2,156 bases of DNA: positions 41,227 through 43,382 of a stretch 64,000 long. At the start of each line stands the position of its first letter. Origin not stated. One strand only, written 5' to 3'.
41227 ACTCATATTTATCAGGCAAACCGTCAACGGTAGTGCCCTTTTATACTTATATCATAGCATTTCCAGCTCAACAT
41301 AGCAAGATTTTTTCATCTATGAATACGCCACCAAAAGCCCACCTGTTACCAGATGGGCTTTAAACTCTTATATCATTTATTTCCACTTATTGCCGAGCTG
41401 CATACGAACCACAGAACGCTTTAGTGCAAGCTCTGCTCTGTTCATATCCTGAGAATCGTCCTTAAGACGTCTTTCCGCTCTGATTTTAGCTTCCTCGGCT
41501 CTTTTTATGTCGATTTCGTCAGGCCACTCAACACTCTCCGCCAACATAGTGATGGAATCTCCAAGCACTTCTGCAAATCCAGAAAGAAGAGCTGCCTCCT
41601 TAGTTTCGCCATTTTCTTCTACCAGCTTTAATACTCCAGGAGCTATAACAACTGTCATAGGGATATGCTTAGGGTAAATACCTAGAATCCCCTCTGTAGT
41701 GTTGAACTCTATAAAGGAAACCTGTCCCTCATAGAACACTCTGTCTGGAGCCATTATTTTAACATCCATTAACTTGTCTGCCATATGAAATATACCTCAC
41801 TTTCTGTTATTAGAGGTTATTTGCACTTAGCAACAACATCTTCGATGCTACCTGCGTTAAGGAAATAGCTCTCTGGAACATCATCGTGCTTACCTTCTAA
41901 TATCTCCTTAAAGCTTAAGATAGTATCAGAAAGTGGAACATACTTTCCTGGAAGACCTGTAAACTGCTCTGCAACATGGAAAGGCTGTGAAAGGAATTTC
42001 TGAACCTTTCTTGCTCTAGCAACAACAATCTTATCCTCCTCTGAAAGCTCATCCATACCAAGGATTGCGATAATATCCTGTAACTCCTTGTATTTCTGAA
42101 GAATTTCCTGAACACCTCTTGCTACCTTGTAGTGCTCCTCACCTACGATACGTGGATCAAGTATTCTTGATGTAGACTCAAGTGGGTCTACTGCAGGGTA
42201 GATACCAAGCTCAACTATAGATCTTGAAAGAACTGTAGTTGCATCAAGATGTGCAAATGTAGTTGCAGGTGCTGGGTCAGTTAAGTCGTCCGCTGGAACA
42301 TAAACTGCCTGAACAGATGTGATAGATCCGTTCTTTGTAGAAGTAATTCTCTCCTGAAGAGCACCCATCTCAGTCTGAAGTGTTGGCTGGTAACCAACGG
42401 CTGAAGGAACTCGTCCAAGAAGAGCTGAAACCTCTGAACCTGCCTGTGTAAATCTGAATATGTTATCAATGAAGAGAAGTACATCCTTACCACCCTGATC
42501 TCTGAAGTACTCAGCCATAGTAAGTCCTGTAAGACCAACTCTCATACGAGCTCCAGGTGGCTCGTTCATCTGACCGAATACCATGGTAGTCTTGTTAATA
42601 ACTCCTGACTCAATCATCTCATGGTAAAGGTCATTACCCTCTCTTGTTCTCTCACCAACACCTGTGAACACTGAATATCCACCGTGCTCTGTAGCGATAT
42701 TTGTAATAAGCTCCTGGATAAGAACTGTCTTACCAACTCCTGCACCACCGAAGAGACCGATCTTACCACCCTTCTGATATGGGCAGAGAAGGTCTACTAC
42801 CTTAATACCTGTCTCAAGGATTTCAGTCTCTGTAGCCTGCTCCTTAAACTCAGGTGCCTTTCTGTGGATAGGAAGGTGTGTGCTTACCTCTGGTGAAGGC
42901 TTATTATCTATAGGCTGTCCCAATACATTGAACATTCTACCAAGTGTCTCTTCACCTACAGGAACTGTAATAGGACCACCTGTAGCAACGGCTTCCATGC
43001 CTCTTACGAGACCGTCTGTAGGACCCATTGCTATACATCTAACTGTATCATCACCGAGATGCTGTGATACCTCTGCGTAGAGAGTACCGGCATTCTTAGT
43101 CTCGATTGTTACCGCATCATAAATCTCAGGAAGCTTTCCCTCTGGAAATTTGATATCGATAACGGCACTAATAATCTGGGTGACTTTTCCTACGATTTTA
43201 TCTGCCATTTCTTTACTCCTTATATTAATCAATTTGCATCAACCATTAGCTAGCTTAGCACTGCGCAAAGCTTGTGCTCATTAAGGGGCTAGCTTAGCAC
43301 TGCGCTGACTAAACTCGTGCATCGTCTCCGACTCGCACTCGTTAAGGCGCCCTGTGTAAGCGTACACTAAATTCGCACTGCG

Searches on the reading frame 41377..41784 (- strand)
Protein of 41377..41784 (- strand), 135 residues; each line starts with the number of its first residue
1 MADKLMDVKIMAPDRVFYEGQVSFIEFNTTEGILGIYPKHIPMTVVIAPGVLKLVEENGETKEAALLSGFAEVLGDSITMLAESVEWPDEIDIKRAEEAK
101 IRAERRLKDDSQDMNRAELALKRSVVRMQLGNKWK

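Call 11: search_protein_families(library=pfam, proteins=[window:41377-41784:-], max_evalue=0.001)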
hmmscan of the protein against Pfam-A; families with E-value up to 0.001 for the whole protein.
window:41377-41784:- (135 aa): 2 families
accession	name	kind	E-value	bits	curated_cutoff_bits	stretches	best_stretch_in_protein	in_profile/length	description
PF02823.21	ATP-synt_DE_N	-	2.8e-21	75.7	27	1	6-84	1-79/80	ATP synthase, Delta/Epsilon chain, beta-sandwich domain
PF00401.25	ATP-synt_DE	-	9.5e-12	45.3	24.6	1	89-129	1-44/47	ATP synthase, Delta/Epsilon chain, long alpha-helix domain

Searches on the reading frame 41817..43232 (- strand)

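Call 11: search_protein_families(library=pfam, proteins=[window:41817-43232:-], max_evalue=0.001)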
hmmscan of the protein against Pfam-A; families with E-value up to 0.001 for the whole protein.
window:41817-43232:- (471 aa): 3 families
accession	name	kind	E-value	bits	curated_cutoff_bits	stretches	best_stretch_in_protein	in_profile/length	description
PF00006.31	ATP-synt_ab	-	1.2e-73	247.7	29.5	1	142-355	1-213/213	ATP synthase alpha/beta family, nucleotide-binding domain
PF02874.29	ATP-synt_ab_N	-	3.5e-20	72.7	20.9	1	17-85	1-69/69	ATP synthase alpha/beta family, beta-barrel domain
PF22919.1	ATP-synt_VA_C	-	4.1e-19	68.9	24.7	1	361-446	6-94/101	C-terminal domain of V and A type ATP synthase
